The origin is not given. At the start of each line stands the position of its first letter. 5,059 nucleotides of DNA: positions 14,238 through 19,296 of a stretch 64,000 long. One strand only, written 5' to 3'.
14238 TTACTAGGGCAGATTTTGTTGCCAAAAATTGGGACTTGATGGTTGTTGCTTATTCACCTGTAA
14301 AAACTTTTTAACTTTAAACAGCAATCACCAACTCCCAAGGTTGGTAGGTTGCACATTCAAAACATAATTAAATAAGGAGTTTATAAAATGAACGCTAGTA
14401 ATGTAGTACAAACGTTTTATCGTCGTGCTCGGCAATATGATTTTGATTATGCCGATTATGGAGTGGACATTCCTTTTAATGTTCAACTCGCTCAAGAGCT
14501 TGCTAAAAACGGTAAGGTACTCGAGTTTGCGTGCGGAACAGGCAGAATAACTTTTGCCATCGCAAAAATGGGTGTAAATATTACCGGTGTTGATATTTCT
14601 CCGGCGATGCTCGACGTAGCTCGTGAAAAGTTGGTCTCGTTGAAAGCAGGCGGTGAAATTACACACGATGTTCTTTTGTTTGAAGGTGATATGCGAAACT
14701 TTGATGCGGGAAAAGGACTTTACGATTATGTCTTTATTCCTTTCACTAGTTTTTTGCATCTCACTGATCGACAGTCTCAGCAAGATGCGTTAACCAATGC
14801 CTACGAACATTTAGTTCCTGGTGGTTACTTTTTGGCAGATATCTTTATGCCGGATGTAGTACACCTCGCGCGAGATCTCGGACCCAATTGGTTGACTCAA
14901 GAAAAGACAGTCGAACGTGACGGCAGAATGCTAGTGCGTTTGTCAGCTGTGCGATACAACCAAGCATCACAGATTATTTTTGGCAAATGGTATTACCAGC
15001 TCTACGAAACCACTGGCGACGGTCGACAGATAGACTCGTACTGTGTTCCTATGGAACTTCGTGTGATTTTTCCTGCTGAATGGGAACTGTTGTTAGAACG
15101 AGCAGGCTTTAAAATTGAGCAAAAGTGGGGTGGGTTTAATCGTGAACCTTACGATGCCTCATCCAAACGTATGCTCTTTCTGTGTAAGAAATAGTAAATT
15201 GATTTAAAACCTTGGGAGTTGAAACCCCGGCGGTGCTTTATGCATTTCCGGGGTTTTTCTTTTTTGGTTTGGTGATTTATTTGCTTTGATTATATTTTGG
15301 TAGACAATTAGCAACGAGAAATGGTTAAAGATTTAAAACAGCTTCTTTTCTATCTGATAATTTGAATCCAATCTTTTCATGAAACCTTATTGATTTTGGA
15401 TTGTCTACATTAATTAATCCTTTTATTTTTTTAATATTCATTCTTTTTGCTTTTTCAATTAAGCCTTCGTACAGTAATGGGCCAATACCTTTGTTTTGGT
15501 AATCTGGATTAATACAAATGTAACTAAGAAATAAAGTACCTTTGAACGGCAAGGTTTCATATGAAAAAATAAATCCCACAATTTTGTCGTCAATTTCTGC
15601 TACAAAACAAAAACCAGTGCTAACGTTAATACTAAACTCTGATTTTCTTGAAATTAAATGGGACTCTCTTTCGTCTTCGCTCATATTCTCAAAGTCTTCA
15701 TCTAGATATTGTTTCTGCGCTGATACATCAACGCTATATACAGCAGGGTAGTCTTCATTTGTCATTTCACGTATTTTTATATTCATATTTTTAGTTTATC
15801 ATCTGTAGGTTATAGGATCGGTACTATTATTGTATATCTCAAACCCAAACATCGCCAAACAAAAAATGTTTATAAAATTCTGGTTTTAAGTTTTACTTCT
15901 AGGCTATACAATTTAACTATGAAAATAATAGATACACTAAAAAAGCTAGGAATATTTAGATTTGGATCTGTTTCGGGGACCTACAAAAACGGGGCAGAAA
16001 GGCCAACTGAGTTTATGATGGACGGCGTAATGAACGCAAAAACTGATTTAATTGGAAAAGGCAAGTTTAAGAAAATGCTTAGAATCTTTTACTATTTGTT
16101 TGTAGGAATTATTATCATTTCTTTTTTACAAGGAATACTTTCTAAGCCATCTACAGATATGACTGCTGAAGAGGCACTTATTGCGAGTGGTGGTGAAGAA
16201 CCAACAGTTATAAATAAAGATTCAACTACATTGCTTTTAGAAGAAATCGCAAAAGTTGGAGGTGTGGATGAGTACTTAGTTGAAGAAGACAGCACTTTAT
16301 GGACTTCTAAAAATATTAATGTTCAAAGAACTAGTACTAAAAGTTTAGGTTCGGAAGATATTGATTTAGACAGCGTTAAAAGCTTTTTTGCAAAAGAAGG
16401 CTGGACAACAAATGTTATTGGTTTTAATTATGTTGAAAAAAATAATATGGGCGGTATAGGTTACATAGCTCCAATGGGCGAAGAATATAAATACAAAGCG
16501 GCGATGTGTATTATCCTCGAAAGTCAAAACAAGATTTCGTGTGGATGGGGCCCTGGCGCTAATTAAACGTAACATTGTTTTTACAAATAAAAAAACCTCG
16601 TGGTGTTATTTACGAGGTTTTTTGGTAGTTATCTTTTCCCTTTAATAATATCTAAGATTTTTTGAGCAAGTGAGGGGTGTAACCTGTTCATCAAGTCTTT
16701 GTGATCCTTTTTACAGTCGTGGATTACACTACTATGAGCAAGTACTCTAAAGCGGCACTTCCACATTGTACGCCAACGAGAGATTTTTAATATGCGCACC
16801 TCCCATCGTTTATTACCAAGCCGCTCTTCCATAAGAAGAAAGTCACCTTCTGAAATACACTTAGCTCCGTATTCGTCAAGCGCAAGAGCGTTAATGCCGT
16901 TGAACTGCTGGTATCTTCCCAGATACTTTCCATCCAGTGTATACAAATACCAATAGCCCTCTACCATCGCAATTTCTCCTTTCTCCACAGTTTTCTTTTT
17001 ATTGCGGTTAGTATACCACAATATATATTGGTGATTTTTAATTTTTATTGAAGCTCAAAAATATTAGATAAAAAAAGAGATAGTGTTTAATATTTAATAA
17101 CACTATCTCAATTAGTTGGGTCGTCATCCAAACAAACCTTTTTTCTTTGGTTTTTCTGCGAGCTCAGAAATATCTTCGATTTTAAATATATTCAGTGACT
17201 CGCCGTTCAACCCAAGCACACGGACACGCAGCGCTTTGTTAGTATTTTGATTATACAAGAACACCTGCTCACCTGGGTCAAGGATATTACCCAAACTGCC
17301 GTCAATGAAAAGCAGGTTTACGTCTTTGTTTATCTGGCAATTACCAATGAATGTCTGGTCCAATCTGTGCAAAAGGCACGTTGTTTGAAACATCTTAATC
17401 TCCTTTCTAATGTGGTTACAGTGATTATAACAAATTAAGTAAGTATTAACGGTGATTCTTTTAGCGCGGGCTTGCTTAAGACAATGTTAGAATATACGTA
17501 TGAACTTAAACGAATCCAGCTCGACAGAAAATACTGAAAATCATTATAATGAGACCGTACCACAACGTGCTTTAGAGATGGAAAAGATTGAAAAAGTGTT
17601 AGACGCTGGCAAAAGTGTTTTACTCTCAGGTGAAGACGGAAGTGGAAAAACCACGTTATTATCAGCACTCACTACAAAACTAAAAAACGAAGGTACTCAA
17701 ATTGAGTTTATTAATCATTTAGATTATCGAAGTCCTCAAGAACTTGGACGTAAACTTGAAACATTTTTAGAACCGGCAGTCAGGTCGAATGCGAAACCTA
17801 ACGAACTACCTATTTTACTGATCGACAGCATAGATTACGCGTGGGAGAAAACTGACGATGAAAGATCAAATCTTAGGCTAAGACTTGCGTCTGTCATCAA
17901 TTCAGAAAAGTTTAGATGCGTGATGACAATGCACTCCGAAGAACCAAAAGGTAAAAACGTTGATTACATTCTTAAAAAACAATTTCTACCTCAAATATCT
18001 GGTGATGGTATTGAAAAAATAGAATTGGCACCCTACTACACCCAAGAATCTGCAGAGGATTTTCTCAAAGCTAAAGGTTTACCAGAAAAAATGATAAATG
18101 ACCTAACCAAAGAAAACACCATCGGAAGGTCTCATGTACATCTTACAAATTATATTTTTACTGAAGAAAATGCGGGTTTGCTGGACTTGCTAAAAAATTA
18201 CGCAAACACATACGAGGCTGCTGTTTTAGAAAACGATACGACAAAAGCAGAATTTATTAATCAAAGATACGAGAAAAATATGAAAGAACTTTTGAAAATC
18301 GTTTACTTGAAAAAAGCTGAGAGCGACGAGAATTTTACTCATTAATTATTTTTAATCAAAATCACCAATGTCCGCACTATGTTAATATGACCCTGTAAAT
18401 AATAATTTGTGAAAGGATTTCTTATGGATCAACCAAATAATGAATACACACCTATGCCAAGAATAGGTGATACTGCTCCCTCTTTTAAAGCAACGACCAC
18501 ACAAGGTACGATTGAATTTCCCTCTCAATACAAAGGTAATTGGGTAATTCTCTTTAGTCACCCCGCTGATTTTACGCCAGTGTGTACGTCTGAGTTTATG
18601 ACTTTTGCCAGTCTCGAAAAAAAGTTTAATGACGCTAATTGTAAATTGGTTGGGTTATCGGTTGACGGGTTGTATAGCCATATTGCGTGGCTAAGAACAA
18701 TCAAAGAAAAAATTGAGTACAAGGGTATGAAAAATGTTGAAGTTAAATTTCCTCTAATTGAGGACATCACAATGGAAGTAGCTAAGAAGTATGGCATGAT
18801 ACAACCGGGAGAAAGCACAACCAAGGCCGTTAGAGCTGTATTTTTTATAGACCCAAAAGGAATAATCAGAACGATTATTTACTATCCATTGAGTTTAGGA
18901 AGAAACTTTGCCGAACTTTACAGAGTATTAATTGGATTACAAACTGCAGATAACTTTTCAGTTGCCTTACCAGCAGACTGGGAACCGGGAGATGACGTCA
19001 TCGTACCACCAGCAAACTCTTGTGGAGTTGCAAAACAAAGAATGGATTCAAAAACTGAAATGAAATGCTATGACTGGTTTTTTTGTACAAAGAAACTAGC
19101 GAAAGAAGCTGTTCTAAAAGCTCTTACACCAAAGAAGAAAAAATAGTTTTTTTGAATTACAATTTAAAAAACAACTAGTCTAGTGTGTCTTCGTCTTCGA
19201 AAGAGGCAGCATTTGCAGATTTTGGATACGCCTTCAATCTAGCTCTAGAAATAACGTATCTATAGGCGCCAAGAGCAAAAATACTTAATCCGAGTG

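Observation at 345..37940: Over-represented 15-nt motif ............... found seven times exactly, mostly intergenic and in both orientations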

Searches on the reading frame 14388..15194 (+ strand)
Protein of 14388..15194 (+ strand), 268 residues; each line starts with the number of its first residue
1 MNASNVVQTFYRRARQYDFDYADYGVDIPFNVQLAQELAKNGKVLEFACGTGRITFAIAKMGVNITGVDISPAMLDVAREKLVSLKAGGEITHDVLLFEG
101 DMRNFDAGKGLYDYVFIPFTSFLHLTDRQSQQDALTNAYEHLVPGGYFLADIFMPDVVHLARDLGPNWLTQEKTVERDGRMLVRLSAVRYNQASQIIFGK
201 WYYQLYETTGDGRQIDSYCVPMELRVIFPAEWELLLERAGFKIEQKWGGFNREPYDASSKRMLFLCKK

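Call 9: search_protein_families(library=pfam, proteins=[window:14388-15194:+])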
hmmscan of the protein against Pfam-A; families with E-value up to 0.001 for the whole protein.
window:14388-15194:+ (268 aa): 8 families
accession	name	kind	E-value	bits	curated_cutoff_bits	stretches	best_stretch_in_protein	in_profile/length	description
PF13649.12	Methyltransf_25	-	4.2e-18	66.3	27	1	44-146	1-97/97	Methyltransferase domain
PF08242.18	Methyltransf_12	-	3.6e-14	53.7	30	1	45-148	1-98/98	Methyltransferase domain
PF08241.18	Methyltransf_11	-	6e-13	49.7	21.2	1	45-149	1-94/95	Methyltransferase domain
PF13847.12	Methyltransf_31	-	9.5e-11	42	27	1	40-152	3-111/145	Methyltransferase domain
PF13489.12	Methyltransf_23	-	2.2e-10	41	27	1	34-245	16-163/164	Methyltransferase domain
PF01209.24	Ubie_methyltran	-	3.6e-08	33.5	20.1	1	41-149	48-150/233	ubiE/COQ5 methyltransferase family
PF05175.20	MTS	-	4.1e-05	23.7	23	1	34-146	23-134/170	Methyltransferase small domain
PF03848.20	TehB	-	0.00015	21.7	20.4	1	30-149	20-131/193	Tellurite resistance protein TehB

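Call 66: search_protein_families(library=padloc, proteins=[window:14388-15194:+], max_evalue=0.01)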
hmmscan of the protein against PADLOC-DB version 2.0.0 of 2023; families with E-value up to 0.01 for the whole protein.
window:14388-15194:+ (268 aa): 3 families
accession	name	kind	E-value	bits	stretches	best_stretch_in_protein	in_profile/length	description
PDLC04134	mad2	-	4.9e-20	69.8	1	35-156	286-400/492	mads_2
PDLC02655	DrmMII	-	0.0014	16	1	43-77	2-36/323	DrmMII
PDLC03376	MTase_II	-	0.0027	15.5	1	26-106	43-120/249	Type II methyltransferase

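Call 67: search_protein_families(library=ncbifam, proteins=[window:14388-15194:+], max_evalue=0.01)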
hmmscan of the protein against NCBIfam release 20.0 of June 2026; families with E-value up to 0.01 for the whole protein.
window:14388-15194:+ (268 aa): 45 families (the best 25 are shown)
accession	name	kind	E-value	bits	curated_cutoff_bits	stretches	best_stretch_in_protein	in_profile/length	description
NF041820.1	daptide_MTase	equivalog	2.8e-25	89.2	175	1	33-159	31-151/243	daptide-type RiPP biosynthesis methyltransferase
NF043040.1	corrin_prot_MT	hypoth_equivalog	2e-15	56.8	180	1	33-156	33-154/216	corrinoid protein-associated methyltransferase CpaM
TIGR01934.1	MenG_MenH_UbiE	subfamily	1.1e-10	41.2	158.35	1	8-85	3-85/223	ubiquinone/menaquinone biosynthesis methyltransferase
TIGR02021.1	BchM-ChlM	equivalog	4.5e-10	39.3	158.9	1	35-129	49-135/218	magnesium protoporphyrin IX methyltransferase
TIGR02072.1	BioC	equivalog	1.5e-08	34.7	184.95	1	37-160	26-142/244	malonyl-ACP O-methyltransferase BioC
TIGR04345.1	ovoA_Cterm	equivalog_domain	1.8e-08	34.2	170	1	35-103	37-99/242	putative 4-mercaptohistidine N1-methyltransferase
NF001244.0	PRK00216.1-5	equivalog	2.2e-08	33.7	216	1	4-86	8-97/236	bifunctional demethylmenaquinone methyltransferase/2-methoxy-6-polyprenyl-1,4-benzoquinol methylase UbiE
NF008992.0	PRK12335.1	equivalog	3e-06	26.6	303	1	30-149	112-222/289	SAM-dependent methyltransferase TehB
NF011529.0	PRK14968.1-3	equivalog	5.1e-06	26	162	1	35-84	27-78/198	putative methyltransferase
TIGR00537.1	hemK_rel_arch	hypoth_equivalog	6.2e-06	26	87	1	39-141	18-111/179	HemK2/MTQ2 family protein methyltransferase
NF001243.0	PRK00216.1-4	equivalog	1.1e-05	24.9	235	1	38-120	45-125/237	demethylmenaquinone methyltransferase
NF045882.1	PLipidMtase_Leg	equivalog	1.3e-05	25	390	1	34-95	36-96/207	phospholipid N-methyltransferase PmtA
NF001242.0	PRK00216.1-3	equivalog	1.4e-05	24.7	351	1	35-150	64-175/258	bifunctional demethylmenaquinone methyltransferase/2-methoxy-6-polyprenyl-1,4-benzoquinol methylase UbiE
NF051855.1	GlySarMtaseBact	equivalog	1.7e-05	24.6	350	1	41-151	54-159/259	glycine/sarcosine N-methyltransferase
TIGR03534.1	RF_mod_PrmC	equivalog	1.8e-05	24.3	199.1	1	36-88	82-138/253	peptide chain release factor N(5)-glutamine methyltransferase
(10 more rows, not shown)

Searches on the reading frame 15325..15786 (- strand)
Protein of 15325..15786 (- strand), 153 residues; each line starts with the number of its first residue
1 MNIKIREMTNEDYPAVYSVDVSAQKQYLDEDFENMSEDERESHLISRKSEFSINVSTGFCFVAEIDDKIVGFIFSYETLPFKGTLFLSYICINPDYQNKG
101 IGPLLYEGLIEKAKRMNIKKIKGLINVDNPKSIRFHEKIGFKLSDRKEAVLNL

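Call 9: search_protein_families(library=pfam, proteins=[window:15325-15786:-])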
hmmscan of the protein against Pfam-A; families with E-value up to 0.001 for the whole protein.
window:15325-15786:- (153 aa): 7 families
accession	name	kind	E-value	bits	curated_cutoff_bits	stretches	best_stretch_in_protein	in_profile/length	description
PF00583.31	Acetyltransf_1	-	2.5e-18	66.9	20.7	1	39-141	19-116/116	Acetyltransferase (GNAT) family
PF13508.13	Acetyltransf_7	-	2.1e-12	47.7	27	1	58-142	3-83/84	Acetyltransferase (GNAT) domain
PF13673.13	Acetyltransf_10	-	3.7e-12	46.8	23.6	1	54-146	27-112/128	Acetyltransferase (GNAT) domain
PF13302.13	Acetyltransf_3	-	7.8e-12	46.5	25.4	1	4-142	3-138/138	Acetyltransferase (GNAT) domain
PF08445.16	FR47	-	1.6e-06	28.4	22.1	1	86-147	23-83/86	FR47-like protein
PF09390.16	DUF1999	-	3.3e-06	27.3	25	1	5-77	3-74/159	Protein of unknown function (DUF1999)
PF13420.13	Acetyltransf_4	-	8.9e-06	26.3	24.3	1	59-147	50-140/155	Acetyltransferase (GNAT) domain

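Call 24: find_encoding_contigs(protein=window:15325-15786:-, flank=10000, max_places=6)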
Protein window:15325-15786:- (153 aa): 2 contigs read that carry it; 2 places shown.
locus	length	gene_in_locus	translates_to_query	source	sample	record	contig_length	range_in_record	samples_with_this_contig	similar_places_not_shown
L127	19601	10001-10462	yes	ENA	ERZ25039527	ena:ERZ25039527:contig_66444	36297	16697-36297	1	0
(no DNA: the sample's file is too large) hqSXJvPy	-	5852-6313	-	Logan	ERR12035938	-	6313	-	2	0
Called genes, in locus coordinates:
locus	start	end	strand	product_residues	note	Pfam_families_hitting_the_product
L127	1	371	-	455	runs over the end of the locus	PF00152:tRNA-synt_2 (faint), PF13393:tRNA-synt_His, PF00587:tRNA-synt_2b, PF03129:HGTP_anticodon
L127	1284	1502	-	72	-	-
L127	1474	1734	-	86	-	-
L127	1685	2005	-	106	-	-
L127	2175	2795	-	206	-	-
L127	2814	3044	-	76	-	-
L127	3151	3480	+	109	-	-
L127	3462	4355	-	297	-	PF01207:Dus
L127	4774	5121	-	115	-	-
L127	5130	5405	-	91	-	-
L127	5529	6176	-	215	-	PF02517:Rce1-like (weak)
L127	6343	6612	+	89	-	-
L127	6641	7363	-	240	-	PF00578:AhpC-TSA, PF08534:Redoxin, PF10417:1-cysPrx_C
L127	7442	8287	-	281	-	PF12775:AAA_7 (weak), PF00005:ABC_tran (weak), PF13191:AAA_16 (weak), PF20720:nSTAND3 (weak), PF13401:AAA_22 (faint), PF00004:AAA (weak), PF05729:NACHT (faint)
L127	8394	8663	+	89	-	-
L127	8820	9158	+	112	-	-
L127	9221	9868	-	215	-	-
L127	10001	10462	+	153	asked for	PF00583:Acetyltransf_1, PF09390:DUF1999, PF13302:Acetyltransf_3, PF13420:Acetyltransf_4 (weak), PF13673:Acetyltransf_10, PF13508:Acetyltransf_7, PF08445:FR47 (weak)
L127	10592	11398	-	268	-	PF01209:Ubie_methyltran, PF13489:Methyltransf_23, PF13847:Methyltransf_31, PF08241:Methyltransf_11, PF08242:Methyltransf_12, PF13649:Methyltransf_25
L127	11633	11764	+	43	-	-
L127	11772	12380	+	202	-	PF24392:Parb-CE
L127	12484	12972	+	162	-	PF00293:NUDIX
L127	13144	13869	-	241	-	PF13529:Peptidase_C39_2, PF09778:Guanylate_cyc_2 (faint)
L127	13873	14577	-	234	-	PF01177:Asp_Glu_race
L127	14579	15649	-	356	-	PF01820:Dala_Dala_lig_N, PF02655:ATP-grasp_3, PF07478:Dala_Dala_lig_C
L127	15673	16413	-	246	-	PF01427:Peptidase_M15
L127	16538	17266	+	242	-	PF12146:Hydrolase_4, PF20434:BD-FAE (faint), PF00561:Abhydrolase_1, PF12697:Abhydrolase_6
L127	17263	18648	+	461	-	PF08245:Mur_ligase_M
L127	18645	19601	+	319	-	?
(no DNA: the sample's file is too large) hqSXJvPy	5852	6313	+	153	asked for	PF00583:Acetyltransf_1, PF09390:DUF1999, PF13302:Acetyltransf_3, PF13420:Acetyltransf_4 (weak), PF13673:Acetyltransf_10, PF13508:Acetyltransf_7, PF08445:FR47 (weak)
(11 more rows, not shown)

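Call 34: search_protein_families(library=pfam, proteins=[L127:11772-12380:+, L127:12484-12972:+], max_evalue=0.01)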
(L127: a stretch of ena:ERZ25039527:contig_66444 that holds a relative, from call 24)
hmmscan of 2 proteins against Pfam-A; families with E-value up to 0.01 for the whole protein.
L127:11772-12380:+ (202 aa): 1 family
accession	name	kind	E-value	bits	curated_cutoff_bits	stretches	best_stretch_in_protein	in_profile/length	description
PF24392.2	Parb-CE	-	1.1e-14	55.1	23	1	29-160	14-146/147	ParB CE domain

L127:12484-12972:+ (162 aa): 3 families
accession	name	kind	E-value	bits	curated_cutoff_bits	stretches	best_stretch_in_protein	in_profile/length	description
PF00293.34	NUDIX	-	1.6e-19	70.7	21.1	1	2-115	3-131/134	NUDIX domain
PF14815.12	NUDIX_4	-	0.0006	20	35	1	7-105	4-100/113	NUDIX domain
PF09798.14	LCD1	-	0.0062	15.5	25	1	59-141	360-436/616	DNA damage checkpoint protein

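Call 66: search_protein_families(library=padloc, proteins=[L127:11772-12380:+], max_evalue=0.01)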
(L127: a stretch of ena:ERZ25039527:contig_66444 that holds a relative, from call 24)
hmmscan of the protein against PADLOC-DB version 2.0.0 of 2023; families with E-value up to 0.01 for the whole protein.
L127:11772-12380:+ (202 aa): 0 families

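Call 67: search_protein_families(library=ncbifam, proteins=[L127:11772-12380:+], max_evalue=0.01)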
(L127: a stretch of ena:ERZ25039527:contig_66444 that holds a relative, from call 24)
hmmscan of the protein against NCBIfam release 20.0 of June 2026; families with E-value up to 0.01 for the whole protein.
L127:11772-12380:+ (202 aa): 0 families

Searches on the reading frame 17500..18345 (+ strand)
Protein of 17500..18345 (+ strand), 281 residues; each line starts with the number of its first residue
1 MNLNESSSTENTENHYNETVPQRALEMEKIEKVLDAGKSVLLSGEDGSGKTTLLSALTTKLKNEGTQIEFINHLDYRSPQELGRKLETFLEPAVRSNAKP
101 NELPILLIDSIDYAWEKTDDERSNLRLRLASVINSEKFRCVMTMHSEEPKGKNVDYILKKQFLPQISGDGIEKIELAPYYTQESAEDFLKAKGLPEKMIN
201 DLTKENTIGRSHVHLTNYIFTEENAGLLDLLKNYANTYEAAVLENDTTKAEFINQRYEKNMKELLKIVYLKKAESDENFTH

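Call 30: search_protein_families(library=pfam, proteins=[window:17500-18345:+], max_evalue=0.01)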
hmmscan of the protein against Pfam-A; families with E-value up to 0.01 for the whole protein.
window:17500-18345:+ (281 aa): 27 families (the best 25 are shown)
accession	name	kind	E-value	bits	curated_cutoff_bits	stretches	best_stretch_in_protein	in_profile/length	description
PF12775.13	AAA_7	-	1.1e-06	28.8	25.8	1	30-100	26-96/181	P-loop containing dynein motor region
PF20720.3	nSTAND3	-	1.6e-06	28.4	27.2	1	27-74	7-54/155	Novel STAND NTPase 3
PF00004.35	AAA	-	1.7e-06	28.9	21.2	1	40-133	1-92/131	ATPase family associated with various cellular activities (AAA)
PF13191.12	AAA_16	-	2.6e-06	28.5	32.6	1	22-112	4-103/167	AAA ATPase domain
PF05729.18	NACHT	-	6.2e-06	26.6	26.7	1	40-151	3-132/167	NACHT domain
PF00005.33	ABC_tran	-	1.1e-05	26.4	25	1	33-87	7-62/137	ABC transporter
PF13401.12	AAA_22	-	1.6e-05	25.7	27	1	38-96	6-64/130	AAA domain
PF01637.24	ATPase_2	-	3.1e-05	24.3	33.2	1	23-116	4-99/225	ATPase domain predominantly from Archaea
PF25199.1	nSTAND_NTPase5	-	5.5e-05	23.5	34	1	18-117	17-111/145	Novel STAND NTPase 5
PF03205.20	MobB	-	0.00019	21.7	26.6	1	41-73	3-35/133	Molybdopterin guanine dinucleotide synthesis protein B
PF13555.12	AAA_29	-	0.00023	21.3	27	1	36-65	22-50/61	P-loop containing region of AAA domain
PF24883.2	NPHP3_N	-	0.00061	20.5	24.8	1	25-71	7-56/164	Nephrocystin 3, N-terminal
PF13479.12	AAA_24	-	0.00091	19.6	27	1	37-121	2-83/195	AAA domain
PF25201.1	nSTAND6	-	0.0012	19.3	27.7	0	25-102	6-83/148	Novel STAND NTPase 6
PF13173.12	AAA_14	-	0.0015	19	27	1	38-114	3-74/129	AAA domain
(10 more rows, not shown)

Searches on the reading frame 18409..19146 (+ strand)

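Call 30: search_protein_families(library=pfam, proteins=[window:18409-19146:+], max_evalue=0.01)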
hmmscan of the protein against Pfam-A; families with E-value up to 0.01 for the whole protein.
window:18409-19146:+ (245 aa): 4 families
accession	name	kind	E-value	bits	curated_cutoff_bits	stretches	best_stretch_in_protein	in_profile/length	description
PF00578.27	AhpC-TSA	-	2.1e-32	112.1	26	1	19-155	1-123/124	AhpC/TSA family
PF08534.16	Redoxin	-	2.9e-14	53.5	26.6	1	20-169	3-143/148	Redoxin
PF10417.14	1-cysPrx_C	-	9e-10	38.8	21.1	1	176-214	1-40/41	C-terminal domain of 1-Cys peroxiredoxin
PF14974.11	P_C10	-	0.0029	18.1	27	1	95-144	26-75/103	Protein C10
